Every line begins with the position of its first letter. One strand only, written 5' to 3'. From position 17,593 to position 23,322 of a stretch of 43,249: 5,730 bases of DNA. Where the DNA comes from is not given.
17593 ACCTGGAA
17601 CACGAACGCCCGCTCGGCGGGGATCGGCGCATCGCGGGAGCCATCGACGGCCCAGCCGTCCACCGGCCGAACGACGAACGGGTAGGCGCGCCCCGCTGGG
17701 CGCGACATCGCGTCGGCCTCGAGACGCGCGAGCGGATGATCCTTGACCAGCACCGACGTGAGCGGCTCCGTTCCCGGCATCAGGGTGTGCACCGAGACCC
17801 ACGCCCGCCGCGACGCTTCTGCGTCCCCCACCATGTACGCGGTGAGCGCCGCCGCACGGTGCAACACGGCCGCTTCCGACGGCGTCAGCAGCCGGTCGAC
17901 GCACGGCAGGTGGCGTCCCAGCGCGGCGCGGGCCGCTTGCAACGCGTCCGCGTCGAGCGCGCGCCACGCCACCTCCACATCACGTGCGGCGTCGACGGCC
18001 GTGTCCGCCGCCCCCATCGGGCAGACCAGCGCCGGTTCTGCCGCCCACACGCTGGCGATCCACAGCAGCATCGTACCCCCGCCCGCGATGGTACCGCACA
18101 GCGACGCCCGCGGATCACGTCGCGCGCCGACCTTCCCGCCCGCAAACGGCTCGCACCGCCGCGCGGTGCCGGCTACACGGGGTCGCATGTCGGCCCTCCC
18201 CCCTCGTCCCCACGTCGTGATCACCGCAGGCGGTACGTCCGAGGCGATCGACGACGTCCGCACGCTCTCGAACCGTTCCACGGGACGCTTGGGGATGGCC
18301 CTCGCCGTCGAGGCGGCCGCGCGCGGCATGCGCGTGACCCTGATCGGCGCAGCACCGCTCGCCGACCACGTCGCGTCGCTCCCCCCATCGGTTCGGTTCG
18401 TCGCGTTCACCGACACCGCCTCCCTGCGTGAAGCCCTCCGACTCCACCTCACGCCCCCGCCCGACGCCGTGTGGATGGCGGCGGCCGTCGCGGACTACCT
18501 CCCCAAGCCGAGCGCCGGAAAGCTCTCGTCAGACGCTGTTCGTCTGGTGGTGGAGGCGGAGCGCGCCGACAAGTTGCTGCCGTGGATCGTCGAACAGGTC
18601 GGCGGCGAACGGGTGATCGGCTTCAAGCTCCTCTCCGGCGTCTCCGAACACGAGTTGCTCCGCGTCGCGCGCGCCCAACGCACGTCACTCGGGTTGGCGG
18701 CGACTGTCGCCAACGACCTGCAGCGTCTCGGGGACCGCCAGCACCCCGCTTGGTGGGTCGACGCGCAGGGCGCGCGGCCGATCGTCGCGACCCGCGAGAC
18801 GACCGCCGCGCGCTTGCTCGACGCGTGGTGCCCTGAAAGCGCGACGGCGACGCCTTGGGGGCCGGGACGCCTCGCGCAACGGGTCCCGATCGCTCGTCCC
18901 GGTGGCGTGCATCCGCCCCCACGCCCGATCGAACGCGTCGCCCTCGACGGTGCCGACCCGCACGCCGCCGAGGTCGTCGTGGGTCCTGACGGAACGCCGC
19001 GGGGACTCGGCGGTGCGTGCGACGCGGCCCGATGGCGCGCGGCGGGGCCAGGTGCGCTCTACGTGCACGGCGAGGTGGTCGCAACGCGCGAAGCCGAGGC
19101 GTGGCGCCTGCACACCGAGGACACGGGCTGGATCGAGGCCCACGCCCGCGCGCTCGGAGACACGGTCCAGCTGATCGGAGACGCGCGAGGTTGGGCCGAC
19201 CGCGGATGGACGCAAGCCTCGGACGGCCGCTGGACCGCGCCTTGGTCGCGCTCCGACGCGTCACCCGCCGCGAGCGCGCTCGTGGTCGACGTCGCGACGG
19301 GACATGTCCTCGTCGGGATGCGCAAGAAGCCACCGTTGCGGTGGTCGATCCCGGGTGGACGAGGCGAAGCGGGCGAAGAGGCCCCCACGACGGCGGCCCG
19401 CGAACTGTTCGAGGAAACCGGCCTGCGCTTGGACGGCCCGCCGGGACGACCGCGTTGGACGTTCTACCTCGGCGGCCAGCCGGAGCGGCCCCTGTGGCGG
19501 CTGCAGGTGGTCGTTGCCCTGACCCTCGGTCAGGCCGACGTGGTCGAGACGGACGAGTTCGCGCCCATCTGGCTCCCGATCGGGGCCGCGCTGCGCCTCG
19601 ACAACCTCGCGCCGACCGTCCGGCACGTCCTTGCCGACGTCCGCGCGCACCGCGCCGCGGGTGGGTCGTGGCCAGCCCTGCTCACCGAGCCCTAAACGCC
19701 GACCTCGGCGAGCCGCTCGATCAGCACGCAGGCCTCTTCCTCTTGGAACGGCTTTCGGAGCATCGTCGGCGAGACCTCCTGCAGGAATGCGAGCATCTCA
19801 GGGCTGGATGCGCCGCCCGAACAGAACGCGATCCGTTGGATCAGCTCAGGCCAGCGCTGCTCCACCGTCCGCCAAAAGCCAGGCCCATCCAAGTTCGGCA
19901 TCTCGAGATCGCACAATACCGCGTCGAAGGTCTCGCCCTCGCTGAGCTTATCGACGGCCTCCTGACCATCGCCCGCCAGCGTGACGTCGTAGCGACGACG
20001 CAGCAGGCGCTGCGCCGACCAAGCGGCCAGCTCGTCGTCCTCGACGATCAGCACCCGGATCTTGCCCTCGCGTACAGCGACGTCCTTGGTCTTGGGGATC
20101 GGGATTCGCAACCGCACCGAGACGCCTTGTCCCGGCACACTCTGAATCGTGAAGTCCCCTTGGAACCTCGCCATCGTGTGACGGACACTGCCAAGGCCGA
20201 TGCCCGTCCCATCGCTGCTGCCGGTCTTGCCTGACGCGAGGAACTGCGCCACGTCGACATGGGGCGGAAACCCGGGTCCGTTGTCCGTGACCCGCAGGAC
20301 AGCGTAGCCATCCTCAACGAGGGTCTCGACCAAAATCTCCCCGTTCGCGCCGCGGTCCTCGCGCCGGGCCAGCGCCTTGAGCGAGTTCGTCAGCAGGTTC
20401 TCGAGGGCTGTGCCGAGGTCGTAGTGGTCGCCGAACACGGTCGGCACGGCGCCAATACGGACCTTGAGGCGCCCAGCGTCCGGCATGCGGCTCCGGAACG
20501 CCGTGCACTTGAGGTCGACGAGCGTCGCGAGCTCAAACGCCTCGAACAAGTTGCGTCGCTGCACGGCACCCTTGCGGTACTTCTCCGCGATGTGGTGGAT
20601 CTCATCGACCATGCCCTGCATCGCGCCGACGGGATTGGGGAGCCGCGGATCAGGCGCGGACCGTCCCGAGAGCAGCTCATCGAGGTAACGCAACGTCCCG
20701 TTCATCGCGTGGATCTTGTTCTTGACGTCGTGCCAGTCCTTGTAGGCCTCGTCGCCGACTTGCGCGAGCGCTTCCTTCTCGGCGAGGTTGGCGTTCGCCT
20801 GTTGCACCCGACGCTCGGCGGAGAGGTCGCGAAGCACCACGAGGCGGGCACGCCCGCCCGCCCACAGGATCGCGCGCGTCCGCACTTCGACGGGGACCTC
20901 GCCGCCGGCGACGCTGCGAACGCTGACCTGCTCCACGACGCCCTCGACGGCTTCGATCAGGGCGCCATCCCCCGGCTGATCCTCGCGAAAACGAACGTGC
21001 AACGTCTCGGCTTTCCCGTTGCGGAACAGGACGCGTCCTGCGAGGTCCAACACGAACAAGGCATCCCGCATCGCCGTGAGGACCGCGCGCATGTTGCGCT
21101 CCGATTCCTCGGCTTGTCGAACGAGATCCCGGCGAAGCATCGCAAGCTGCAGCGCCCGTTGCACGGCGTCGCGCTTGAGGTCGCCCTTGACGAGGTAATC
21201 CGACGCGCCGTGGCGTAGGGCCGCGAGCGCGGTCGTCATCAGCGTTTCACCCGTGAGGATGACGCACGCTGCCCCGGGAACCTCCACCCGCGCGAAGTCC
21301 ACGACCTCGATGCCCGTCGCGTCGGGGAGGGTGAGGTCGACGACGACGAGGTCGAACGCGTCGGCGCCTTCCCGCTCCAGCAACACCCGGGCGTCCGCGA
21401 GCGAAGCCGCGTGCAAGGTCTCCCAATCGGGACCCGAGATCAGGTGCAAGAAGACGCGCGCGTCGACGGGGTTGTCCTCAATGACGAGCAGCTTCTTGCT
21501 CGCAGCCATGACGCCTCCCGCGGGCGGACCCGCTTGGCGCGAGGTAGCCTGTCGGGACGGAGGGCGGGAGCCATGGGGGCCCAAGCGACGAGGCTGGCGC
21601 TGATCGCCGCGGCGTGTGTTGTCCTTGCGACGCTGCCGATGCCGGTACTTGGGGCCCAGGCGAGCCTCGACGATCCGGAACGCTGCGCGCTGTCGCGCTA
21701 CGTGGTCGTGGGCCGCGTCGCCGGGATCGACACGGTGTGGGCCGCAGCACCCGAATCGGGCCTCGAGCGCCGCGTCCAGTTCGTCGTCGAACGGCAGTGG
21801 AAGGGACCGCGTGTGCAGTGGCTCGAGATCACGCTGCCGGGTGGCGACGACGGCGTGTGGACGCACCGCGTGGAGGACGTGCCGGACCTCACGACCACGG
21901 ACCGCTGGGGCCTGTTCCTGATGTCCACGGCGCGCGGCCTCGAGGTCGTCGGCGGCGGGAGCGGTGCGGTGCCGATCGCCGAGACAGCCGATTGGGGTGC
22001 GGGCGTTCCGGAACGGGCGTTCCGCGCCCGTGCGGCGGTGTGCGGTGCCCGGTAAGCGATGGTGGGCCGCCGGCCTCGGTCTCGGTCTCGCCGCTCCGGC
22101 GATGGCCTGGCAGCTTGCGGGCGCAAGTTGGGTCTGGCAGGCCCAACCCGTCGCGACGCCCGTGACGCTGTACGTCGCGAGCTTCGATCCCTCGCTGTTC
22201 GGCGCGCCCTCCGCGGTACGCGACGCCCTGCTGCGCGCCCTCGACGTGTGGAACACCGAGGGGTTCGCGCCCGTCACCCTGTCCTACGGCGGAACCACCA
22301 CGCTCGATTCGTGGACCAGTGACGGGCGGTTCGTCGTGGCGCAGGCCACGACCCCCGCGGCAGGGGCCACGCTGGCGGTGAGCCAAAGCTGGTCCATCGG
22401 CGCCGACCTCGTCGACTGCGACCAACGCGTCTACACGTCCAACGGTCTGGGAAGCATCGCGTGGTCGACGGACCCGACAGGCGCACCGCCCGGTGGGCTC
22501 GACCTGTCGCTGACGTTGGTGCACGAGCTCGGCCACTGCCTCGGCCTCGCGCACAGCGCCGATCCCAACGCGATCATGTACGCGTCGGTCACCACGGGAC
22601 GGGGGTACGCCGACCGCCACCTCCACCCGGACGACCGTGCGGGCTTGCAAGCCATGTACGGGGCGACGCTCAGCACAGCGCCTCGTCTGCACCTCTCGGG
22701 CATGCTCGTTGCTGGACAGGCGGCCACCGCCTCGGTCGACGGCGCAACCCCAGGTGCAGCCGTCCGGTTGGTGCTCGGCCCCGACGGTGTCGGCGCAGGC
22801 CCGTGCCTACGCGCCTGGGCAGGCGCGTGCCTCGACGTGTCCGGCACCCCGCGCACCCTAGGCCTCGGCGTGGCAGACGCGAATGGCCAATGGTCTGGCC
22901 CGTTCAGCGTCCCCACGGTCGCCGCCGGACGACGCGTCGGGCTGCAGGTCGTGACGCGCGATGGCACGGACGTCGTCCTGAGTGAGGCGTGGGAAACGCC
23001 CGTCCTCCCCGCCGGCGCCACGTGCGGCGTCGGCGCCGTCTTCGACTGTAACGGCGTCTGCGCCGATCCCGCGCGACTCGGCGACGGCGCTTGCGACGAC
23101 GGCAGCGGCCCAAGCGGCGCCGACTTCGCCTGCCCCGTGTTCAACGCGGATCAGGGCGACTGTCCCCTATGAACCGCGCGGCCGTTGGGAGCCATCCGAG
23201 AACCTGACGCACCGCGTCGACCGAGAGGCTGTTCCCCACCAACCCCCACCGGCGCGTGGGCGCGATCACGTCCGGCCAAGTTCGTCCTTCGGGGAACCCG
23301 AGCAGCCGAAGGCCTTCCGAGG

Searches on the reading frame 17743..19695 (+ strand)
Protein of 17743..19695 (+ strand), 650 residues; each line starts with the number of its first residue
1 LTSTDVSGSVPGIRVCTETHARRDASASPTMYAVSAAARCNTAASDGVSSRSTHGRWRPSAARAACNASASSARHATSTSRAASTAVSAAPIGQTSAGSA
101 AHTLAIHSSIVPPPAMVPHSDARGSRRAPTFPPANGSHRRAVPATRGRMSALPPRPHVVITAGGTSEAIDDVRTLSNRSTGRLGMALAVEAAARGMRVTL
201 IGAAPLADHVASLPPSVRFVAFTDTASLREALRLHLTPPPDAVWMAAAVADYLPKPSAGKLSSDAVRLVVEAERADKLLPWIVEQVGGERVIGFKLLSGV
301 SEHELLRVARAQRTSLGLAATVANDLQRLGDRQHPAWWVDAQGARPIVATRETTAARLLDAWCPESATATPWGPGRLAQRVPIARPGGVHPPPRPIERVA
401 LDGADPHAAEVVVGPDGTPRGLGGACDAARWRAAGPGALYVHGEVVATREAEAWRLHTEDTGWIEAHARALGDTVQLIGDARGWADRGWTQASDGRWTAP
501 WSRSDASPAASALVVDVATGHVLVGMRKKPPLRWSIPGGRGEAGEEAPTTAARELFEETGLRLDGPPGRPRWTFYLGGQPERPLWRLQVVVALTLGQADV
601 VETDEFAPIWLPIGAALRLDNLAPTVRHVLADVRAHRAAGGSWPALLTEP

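Call 81: search_protein_families(library=pfam, proteins=[window:17743-19695:+], max_evalue=0.01)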
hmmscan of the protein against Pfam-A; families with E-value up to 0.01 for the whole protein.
window:17743-19695:+ (650 aa): 2 families
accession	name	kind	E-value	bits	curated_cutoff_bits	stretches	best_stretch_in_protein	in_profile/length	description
PF04127.22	DFP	-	1.6e-32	113.2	22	1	157-328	5-171/186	DNA/pantothenate metabolism flavoprotein C-terminal domain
PF00293.34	NUDIX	-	3e-14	53.6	21.1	1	509-632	5-133/134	NUDIX domain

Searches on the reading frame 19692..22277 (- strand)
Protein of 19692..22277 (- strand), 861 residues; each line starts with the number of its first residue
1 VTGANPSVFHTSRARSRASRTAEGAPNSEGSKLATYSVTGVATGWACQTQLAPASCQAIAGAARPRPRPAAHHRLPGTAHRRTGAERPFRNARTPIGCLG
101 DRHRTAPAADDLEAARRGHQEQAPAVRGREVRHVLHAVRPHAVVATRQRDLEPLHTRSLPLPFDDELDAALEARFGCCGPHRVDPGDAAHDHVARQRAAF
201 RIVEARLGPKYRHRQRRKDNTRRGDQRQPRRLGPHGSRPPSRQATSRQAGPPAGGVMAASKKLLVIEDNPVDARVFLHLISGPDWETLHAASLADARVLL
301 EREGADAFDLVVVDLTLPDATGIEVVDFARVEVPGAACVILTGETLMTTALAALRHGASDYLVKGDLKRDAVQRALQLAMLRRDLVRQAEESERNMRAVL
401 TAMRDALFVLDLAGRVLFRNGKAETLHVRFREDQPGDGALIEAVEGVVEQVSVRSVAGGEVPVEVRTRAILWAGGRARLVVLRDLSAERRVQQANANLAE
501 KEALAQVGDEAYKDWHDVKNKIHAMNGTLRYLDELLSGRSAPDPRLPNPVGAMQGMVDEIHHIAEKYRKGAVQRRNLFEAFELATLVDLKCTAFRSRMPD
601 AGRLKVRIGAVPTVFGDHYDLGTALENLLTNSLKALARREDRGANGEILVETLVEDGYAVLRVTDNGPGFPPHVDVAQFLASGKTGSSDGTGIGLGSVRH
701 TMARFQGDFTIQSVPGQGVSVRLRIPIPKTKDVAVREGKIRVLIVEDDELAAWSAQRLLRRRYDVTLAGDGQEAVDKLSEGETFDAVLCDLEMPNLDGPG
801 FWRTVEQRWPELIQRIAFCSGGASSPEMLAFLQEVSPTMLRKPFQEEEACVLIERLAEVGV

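Call 8: search_protein_families(library=pfam, proteins=[window:19692-22277:-], max_evalue=0.01)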
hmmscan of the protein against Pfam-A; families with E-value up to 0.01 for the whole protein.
window:19692-22277:- (861 aa): 4 families
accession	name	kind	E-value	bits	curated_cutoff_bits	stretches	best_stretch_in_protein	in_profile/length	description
PF00072.30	Response_reg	-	9e-28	97.1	30.2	2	742-850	1-107/111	Response regulator receiver domain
PF02518.31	HATPase_c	-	7e-16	59.1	26.4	1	617-728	2-110/111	Histidine kinase-, DNA gyrase B-, and HSP90-like ATPase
PF00989.32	PAS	-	9.4e-05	22.8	22.6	0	395-426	2-33/113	PAS fold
PF14501.12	HATPase_c_5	-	0.0072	16.7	22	0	619-713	4-90/102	GHKL domain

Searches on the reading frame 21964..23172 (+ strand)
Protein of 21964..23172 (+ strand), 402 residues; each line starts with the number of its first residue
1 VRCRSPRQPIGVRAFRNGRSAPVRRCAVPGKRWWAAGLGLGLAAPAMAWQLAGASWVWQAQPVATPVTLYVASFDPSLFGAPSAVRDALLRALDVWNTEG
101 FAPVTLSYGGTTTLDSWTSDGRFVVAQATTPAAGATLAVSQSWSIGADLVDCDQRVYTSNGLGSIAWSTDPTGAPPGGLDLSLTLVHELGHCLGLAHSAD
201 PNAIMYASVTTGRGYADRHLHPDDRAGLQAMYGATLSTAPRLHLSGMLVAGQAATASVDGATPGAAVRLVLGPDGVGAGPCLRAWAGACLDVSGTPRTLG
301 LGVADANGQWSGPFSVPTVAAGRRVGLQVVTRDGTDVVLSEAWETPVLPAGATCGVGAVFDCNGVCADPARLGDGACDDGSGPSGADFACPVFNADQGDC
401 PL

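Call 81: search_protein_families(library=pfam, proteins=[window:21964-23172:+], max_evalue=0.01)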
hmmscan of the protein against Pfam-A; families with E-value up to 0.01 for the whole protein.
window:21964-23172:+ (402 aa): 1 family
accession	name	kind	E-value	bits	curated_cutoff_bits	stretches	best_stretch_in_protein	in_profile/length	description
PF00413.30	Peptidase_M10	-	4e-15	56.5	24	1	99-233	47-159/159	Matrixin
